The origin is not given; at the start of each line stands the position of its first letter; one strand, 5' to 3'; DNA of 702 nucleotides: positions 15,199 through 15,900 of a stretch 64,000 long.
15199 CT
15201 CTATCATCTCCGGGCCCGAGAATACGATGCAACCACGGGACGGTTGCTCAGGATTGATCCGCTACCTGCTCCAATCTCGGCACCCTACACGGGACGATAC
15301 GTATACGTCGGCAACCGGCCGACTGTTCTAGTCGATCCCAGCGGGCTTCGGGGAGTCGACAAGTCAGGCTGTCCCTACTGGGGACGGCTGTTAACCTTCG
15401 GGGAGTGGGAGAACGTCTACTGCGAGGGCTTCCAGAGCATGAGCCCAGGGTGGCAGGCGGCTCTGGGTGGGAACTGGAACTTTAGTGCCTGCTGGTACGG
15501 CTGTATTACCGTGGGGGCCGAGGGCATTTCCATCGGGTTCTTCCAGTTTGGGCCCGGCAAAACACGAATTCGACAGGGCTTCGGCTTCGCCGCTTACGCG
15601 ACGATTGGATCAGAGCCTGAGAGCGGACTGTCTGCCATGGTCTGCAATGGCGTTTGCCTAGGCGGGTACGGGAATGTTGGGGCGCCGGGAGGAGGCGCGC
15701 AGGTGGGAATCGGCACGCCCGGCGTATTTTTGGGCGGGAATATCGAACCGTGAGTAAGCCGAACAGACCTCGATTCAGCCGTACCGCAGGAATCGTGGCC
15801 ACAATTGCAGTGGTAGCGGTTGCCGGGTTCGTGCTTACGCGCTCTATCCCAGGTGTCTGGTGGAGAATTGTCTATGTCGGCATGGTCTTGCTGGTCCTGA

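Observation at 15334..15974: RHS C-terminal domain of unrecognised type (Gly/Cys/aromatic-rich) with an overlapping 2-TM immunity candidate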

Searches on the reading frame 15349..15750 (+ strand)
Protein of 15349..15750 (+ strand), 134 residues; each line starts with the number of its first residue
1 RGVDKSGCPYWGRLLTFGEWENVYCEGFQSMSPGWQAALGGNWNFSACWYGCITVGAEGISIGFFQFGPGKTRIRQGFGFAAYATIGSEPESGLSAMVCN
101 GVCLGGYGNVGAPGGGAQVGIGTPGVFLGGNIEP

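Call 7: search_protein_families(library=pfam, proteins=[window:15349-15750:+], max_evalue=1)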
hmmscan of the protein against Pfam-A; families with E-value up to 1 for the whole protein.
window:15349-15750:+ (134 aa): 1 family
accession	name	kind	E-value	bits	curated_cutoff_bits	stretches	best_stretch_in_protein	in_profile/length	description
PF17251.8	Pom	-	0.2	11.4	22.4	1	31-55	214-238/285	Protochlamydia outer membrane protein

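Call 8: find_homologous_proteins(query=window:15349-15750:+, max_evalue=0.01)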
Query seq(134 aa): 12 candidates shared short words with the query, none scored E <= 0.01.
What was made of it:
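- Tried and rejected: The word-indexed protein search found nothing, not even the protein itself (call 8).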

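Call 9: search_protein_families(library=ncbifam, proteins=[window:15349-15750:+], max_evalue=1)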
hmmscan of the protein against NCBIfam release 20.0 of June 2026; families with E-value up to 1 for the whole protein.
window:15349-15750:+ (134 aa): 0 families

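Call 16: find_related_loci(query=window:15349-15750:+, collection=genome_contigs, flank=8000)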
Query window:15349-15750:+ (134 aa) in genome_contigs; peptide patterns used: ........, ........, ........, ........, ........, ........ (x = any residue, [..] = any of these).
201 stretches matched a pattern, but none encodes a relative of the query by tblastn (E <= 1e-3).

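Call 17: find_related_loci(query=window:15349-15750:+, collection=metagenome_contigs, flank=8000)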
Query window:15349-15750:+ (134 aa) in metagenome_contigs; peptide patterns used: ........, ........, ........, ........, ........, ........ (x = any residue, [..] = any of these).
291 stretches matched a pattern, but none encodes a relative of the query by tblastn (E <= 1e-3).
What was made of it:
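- Tried and rejected: Single-sequence scans of genome and metagenome contigs found nothing (calls 16, 17).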

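Call 18: predict_structure(protein=window:15349-15750:+)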
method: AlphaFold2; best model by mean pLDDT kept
length: 134 residues; sequences in the alignment: 1
mean_pLDDT: 39.4   pTM: 0.33
mean pLDDT of the five models: 39.4, 35.2, 33.4, 32.2, 31.1
residues with pLDDT >= 90: 0; 70-90: 0; 50-70: 15; < 50: 119
segments of 3 or more residues with pLDDT < 50: 1-40, 44-47, 55-64, 66-99, 104-107, 110-113, 115-134
pLDDT, mean of each block of 10 residues (from residue 1): 33 32 32 34 51 49 44 32 35 47 49 43 36 31
secondary structure, 60 per line:
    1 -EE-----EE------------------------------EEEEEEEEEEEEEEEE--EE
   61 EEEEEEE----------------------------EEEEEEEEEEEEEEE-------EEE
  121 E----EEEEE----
elements in order: E41-56 E59-67 E96-110 E118-121 E126-130
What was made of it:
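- Tried and rejected: The single-sequence AlphaFold model was unusable, with pLDDT 39 (call 18).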

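Call 19: search_protein_representatives(protein=window:15349-15750:+)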
Query: 134 residues. Proteins with E-value up to 0.001 (for the whole library): 17; up to 1e-10: 8; up to 1e-30: 0. The best 17 are listed.
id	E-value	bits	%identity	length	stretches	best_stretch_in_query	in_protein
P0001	2.6e-17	79.8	59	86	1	53-131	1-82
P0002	3.1e-17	79.5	54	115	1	39-132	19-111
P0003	2.4e-16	76.6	48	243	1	42-133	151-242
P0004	4.4e-13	66.0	53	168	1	37-129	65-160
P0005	1.3e-12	64.5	64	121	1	73-131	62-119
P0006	3.7e-12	63.0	46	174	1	38-131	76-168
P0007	7.0e-12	62.1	43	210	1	46-134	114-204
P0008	1.1e-11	61.5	40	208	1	32-132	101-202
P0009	1.9e-10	57.5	68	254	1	1-41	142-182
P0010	3.7e-10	56.5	47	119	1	44-129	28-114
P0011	1.2e-09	54.8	69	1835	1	4-45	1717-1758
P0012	4.1e-08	49.9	48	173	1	40-132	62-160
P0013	4.6e-08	49.7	44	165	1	38-132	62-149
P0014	1.2e-07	48.3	43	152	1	43-132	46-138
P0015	1.4e-06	44.9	47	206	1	41-131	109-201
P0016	1.8e-06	44.5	43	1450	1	39-131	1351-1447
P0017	4.5e-05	40.0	44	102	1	44-129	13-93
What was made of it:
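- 15457..15750 (+): Module B: 98-aa Gly/Cys-rich all-beta toxin domain. The CxxxC motifs are at 15490-15504 and 15643-15657. The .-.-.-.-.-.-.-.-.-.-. end is at 15706-15738. Fifteen of 17 HMMER hits cover this part (call 19).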

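Call 31: find_encoding_contigs(protein=P0017, flank=6000, max_places=3)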
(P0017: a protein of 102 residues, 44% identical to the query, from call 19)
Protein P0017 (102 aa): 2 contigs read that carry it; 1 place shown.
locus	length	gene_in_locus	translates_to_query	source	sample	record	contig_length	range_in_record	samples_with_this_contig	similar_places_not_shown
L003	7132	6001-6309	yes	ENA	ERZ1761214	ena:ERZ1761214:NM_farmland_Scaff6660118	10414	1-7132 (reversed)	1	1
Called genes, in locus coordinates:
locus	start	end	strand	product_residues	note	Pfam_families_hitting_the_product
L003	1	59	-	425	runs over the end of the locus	-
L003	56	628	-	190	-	PF04234:CopC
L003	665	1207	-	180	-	-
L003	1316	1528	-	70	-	-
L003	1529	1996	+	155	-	-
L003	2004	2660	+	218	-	PF01209:Ubie_methyltran, PF02353:CMAS, PF13489:Methyltransf_23, PF06325:PrmA, PF05175:MTS, PF13847:Methyltransf_31, PF08241:Methyltransf_11, PF08242:Methyltransf_12, +3 more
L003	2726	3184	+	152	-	PF10756:bPH_6 (weak)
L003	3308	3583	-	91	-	-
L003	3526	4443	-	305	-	-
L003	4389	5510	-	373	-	-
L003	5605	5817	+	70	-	-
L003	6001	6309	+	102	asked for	-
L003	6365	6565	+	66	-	PF07332:Phage_holin_3_6 (weak)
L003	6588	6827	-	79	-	-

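Call 35: find_encoding_contigs(protein=P0005, flank=3000, max_places=3)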
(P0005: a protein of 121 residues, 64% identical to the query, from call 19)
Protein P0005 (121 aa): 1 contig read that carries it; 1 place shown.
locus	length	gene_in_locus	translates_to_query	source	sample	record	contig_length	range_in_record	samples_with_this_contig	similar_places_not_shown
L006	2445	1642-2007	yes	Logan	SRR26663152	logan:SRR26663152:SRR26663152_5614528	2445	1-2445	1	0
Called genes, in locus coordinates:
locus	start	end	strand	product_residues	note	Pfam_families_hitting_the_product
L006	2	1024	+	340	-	?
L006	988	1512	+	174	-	-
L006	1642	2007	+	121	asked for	-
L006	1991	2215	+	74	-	-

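Call 36: find_encoding_contigs(protein=P0014, flank=3000, max_places=3)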
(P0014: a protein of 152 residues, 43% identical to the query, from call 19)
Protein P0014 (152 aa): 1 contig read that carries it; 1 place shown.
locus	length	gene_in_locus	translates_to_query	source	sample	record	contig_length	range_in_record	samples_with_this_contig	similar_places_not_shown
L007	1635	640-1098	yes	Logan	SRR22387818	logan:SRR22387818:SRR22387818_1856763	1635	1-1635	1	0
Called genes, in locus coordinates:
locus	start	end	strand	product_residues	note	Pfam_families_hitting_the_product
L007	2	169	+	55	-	?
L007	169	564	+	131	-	PF02823:ATP-synt_DE_N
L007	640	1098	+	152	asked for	-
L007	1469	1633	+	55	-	?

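Call 37: find_encoding_contigs(protein=P0012, flank=3000, max_places=3)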
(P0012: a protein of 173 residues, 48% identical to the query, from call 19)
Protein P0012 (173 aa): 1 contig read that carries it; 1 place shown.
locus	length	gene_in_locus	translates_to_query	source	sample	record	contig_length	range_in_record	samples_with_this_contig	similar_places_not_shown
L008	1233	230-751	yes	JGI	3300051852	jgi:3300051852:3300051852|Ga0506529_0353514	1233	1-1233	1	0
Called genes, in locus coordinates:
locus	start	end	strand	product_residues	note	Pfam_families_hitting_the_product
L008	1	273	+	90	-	?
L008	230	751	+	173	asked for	-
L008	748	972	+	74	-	-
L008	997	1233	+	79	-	?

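Call 38: find_encoding_contigs(protein=P0004, flank=3000, max_places=2)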
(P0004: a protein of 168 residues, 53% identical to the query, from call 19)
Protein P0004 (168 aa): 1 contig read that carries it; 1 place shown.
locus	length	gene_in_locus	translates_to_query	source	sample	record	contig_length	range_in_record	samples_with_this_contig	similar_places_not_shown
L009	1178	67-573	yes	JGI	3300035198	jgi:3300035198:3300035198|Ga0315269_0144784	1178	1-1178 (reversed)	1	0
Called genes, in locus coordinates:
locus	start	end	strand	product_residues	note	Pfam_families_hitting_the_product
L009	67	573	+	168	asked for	-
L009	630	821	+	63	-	-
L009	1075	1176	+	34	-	?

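Call 39: find_encoding_contigs(protein=P0002, flank=3000, max_places=2)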
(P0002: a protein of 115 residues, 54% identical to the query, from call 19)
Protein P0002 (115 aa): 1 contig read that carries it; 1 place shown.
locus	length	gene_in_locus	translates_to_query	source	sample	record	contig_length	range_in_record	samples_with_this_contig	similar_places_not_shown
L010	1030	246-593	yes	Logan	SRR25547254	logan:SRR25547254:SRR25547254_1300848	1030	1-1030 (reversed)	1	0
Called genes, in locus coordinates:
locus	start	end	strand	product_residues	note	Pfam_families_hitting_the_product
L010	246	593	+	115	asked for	-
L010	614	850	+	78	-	-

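Call 40: find_encoding_contigs(protein=P0006, flank=3000, max_places=2)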
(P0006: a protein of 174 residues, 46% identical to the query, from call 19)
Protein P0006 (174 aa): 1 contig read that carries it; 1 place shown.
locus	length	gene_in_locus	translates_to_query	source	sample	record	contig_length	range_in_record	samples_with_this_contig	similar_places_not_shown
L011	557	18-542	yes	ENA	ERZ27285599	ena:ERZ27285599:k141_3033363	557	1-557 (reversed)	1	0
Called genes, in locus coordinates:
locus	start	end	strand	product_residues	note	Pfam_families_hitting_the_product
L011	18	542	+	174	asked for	-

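Call 48: predict_structure(alignment_id=A5)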
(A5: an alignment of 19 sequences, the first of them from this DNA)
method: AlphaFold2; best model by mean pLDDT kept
length: 134 residues; sequences in the alignment: 19
mean_pLDDT: 69.7   pTM: 0.54
mean pLDDT of the five models: 69.7, 67.4, 66.5, 65.2, 44.2
residues with pLDDT >= 90: 19; 70-90: 47; 50-70: 46; < 50: 22
segments of 3 or more residues with pLDDT < 50: 1-4, 36-38, 62-64
pLDDT, mean of each block of 10 residues (from residue 1): 53 50 51 50 68 65 57 73 84 88 92 90 86 69
secondary structure, 60 per line:
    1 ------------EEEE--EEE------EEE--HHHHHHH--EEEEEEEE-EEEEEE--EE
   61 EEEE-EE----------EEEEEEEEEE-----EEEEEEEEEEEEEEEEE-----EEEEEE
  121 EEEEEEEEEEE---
elements in order: E13-16 E19-21 E28-30 H33-39 E42-49 E51-56 E59-64 E78-87 E93-109 E115-131
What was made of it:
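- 15457..15750 (+): The AlphaFold model has pLDDT 84-92 for tail residues 81-130 (call 48).
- On Helical depolarising polymorphic toxins (Tse5-CT, Tse4, EsxX, CDI ionophores): The AlphaFold model is all-beta apart from one 7-residue helix (call 48).
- The model with an alignment is all-beta, with long hairpins and pLDDT 84-92 in the C-terminal half (call 48). Mean pLDDT is 69.7, and the N-terminal half is below 70 (call 48). The predicted fold is a compact beta domain rather than an obviously membrane-spanning one (call 48).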

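Call 52: fold_search(model_id=the predicted structure, library=pdb)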
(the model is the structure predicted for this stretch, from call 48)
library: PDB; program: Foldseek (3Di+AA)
matches with E <= 10: 353; with E <= 0.001: 0
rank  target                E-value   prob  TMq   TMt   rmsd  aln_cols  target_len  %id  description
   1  2gfg_B                3.6e-01  0.16  0.24  0.18  11.5       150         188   10  Crystal structure of a putative adenylate cyclase (bh2851) from bacillus halodurans at 2.12 A resolution (released 2006-05-02)
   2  4csb                  5.5e-01  0.80  0.40  0.46   4.6       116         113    6  Structure of the Virulence-Associated Protein VapD from the intracellular pathogen Rhodococcus equi. (released 2014-04-16)
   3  4oqw_F                5.8e-01  0.05  0.13  0.09  17.9       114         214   12  Crystal structure of mCardinal far-red fluorescent protein (released 2014-03-12)
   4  7b1z_A                7.1e-01  0.75  0.43  0.50   4.8       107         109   14  Virulence-associated protein VapB from the intracellular pathogen Rhodococcus equi (released 2021-07-28)
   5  4cv7                  7.1e-01  0.57  0.38  0.44   5.1       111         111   13  Crystal structure of Rhodococcus equi VapB (released 2014-04-02)
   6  1xqm                  7.5e-01  0.05  0.16  0.11  14.4       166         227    9  Variations on the GFP chromophore scaffold: A fragmented 5-membered heterocycle revealed in the 2.1A crystal structure o (released 2004-11-16)
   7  6c1z                  7.9e-01  0.12  0.22  0.21   9.8       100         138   12  Crystal structure of Apo Caenorhabditis elegans lipid binding protein 8 (LBP-8) (released 2019-01-09)
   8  4es8_A                8.3e-01  0.05  0.13  0.09  13.8       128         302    8  Crystal Structure of the adhesin domain of Epf from Streptococcus pyogenes in P212121 (released 2012-09-19)
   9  2xom_A                8.8e-01  0.04  0.12  0.12  12.5       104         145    8  Atomic resolution structure of TmCBM61 in complex with beta-1,4- galactotriose (released 2010-09-08)
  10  1uz2                  9.3e-01  0.06  0.18  0.16  14.1       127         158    9  The Cys121Ser Mutant of Beta-Lactoglobulin (released 2004-05-20)
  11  4es8_B                9.3e-01  0.04  0.13  0.08  13.9       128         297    8  Crystal Structure of the adhesin domain of Epf from Streptococcus pyogenes in P212121 (released 2012-09-19)
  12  3nt3_C                1.0e+00  0.04  0.14  0.09  13.8       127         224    9  CRYSTAL STRUCTURE OF LSSmKate2 red fluorescent proteins with large Stokes shift (released 2010-08-18)
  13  4hq8_C                1.0e+00  0.03  0.12  0.09  13.6       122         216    8  Crystal structure of a green-to-red photoconvertible DRONPA, pcDRONPA in the green-on-state (released 2013-11-13)
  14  3nr3                  1.1e+00  0.08  0.20  0.20  13.2        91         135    9  Crystal Structure of Human Peripheral Myelin Protein 2 (released 2010-08-04)
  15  7swu_D                1.1e+00  0.04  0.15  0.11  14.0       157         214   10  Crystal structure of the chromoprotein spisPINK (released 2022-04-20)
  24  4es9_A                1.3e+00  0.03  0.13  0.08  14.0       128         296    7  Crystal Structure of the adhesin domain of Epf from Streptococcus pyogenes in P21 (released 2012-09-19)
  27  3v8u_A                1.3e+00  0.04  0.15  0.06  14.7       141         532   11  The crystal structure of transferrin binding protein B (TbpB) from Neisseria meningitidis serogroup B (released 2012-02-15)
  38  4es9_C                1.6e+00  0.04  0.13  0.08  13.9       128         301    8  Crystal Structure of the adhesin domain of Epf from Streptococcus pyogenes in P21 (released 2012-09-19)
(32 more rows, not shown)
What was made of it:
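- On Vap (R. equi virulence-associated protein) beta-barrels: Foldseek against VapD and VapB gives E 0.55-0.71, prob 0.57-0.80, TM 0.38-0.50 (call 52), with a model of mean pLDDT 69.7 (call 48).
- Closest known: Vap virulence-associated proteins of Rhodococcus. Same: They are the best compact Foldseek matches to the module B model (prob 0.57-0.80, TM 0.38-0.50, call 52).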

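Call 65: search_protein_families(library=pfam, proteins=[P0003, P0004, P0007, P0008, P0012, P0013, P0015, P0016, P0009, P0011], max_evalue=0.01)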
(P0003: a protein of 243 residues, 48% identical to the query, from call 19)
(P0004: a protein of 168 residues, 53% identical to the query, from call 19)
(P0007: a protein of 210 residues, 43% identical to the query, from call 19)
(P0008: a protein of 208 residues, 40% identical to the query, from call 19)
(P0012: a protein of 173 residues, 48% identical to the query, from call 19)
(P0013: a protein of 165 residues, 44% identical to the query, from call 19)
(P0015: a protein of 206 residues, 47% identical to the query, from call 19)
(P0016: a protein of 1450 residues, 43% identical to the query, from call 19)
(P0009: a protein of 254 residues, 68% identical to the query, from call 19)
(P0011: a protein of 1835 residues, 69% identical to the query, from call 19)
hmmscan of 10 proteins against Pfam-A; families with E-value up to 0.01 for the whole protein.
P0003 (243 aa): 0 families

P0004 (168 aa): 0 families

P0007 (210 aa): 0 families

P0008 (208 aa): 0 families

P0012 (173 aa): 0 families

P0013 (165 aa): 0 families

P0015 (206 aa): 0 families

P0016 (1450 aa): 5 families
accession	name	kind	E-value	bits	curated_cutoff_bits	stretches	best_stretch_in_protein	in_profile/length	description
PF05593.20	RHS_repeat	-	1.4e-110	360.4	22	17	685-720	1-36/38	RHS Repeat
PF20148.4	DUF6531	-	1.3e-18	67.5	24.1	1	297-371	1-74/74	Domain of unknown function (DUF6531)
PF00041.27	fn3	-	6.7e-09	36.3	25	1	180-269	2-83/84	Fibronectin type III domain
PF25023.1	TEN_YD-shell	-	7.5e-09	34.6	50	0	911-993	319-400/909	Teneurin YD-shell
PF16656.11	Pur_ac_phosph_N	-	0.00011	23.2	30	1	184-271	6-93/93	Purple acid Phosphatase, N-terminal domain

P0009 (254 aa): 1 family
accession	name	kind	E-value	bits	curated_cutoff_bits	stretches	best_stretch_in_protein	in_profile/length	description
PF25023.1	TEN_YD-shell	-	0.0083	14.7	50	1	25-111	782-866/909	Teneurin YD-shell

P0011 (1835 aa): 4 families
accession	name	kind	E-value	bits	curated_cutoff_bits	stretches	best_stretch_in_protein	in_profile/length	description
PF05593.20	RHS_repeat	-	2.3e-116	378.8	22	20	1216-1252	1-37/38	RHS Repeat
PF20148.4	DUF6531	-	6.6e-20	71.7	24.1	1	698-771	2-74/74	Domain of unknown function (DUF6531)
PF25023.1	TEN_YD-shell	-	1.1e-15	57.2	50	3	1124-1231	37-145/909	Teneurin YD-shell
PF15283.12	DUF4595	-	5.6e-09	36.7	34.2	1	1151-1291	1-131/202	Domain of unknown function (DUF4595) with porin-like fold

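Call 84: fold_search(model_id=the predicted structure, library=viral)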
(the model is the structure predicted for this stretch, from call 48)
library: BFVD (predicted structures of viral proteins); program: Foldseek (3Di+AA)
matches with E <= 10: 313; with E <= 0.001: 0
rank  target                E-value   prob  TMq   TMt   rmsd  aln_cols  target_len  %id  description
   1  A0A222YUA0            1.8e-01  0.12  0.17  0.15  13.8       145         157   10  (no name in the UniProt tables at hand)
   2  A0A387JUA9            2.3e-01  0.09  0.15  0.09  13.3       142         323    7  (no name in the UniProt tables at hand)
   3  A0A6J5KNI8            3.2e-01  0.15  0.21  0.09  11.1       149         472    9  Uncharacterized protein (Fragment) [uncultured Caudovirales phage]
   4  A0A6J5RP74            4.6e-01  0.04  0.13  0.11  15.8       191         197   10  Uncharacterized protein [uncultured Caudovirales phage]
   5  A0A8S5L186            5.6e-01  0.03  0.11  0.04  26.0       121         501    8  Maturation protein (Fragment) [ssRNA phage SRR5467090_9]
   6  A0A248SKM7            5.9e-01  0.08  0.20  0.19  13.8       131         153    9  (no name in the UniProt tables at hand)
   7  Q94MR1                5.9e-01  0.08  0.18  0.17  13.7       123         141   10  p58 [Myxococcus phage Mx8]
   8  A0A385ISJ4            6.6e-01  0.10  0.19  0.13  11.3       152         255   10  (no name in the UniProt tables at hand)
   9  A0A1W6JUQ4            6.6e-01  0.08  0.19  0.13  16.2       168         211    8  Uncharacterized protein [Vibrio phage pVco-5]
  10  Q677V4                7.3e-01  0.72  0.47  0.51   5.3       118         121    8  Uncharacterized protein [lymphocystis disease virus-China]
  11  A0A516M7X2            8.1e-01  0.06  0.15  0.14  10.2       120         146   10  (no name in the UniProt tables at hand)
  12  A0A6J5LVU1            8.1e-01  0.03  0.13  0.10  14.1       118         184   11  Uncharacterized protein [uncultured Caudovirales phage]
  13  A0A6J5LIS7            9.0e-01  0.14  0.27  0.27   9.6       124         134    7  Uncharacterized protein [uncultured Caudovirales phage]
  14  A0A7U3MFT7            9.0e-01  0.01  0.10  0.05  14.7       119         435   13  (no name in the UniProt tables at hand)
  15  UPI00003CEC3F         9.5e-01  0.06  0.17  0.16  13.1       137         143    9  (no name look-up for this kind of identifier)
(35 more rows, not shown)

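Call 93: search_protein_families(library=padloc, proteins=[window:15349-15750:+], max_evalue=0.01)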
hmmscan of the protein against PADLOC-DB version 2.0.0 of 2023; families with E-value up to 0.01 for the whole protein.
window:15349-15750:+ (134 aa): 0 families
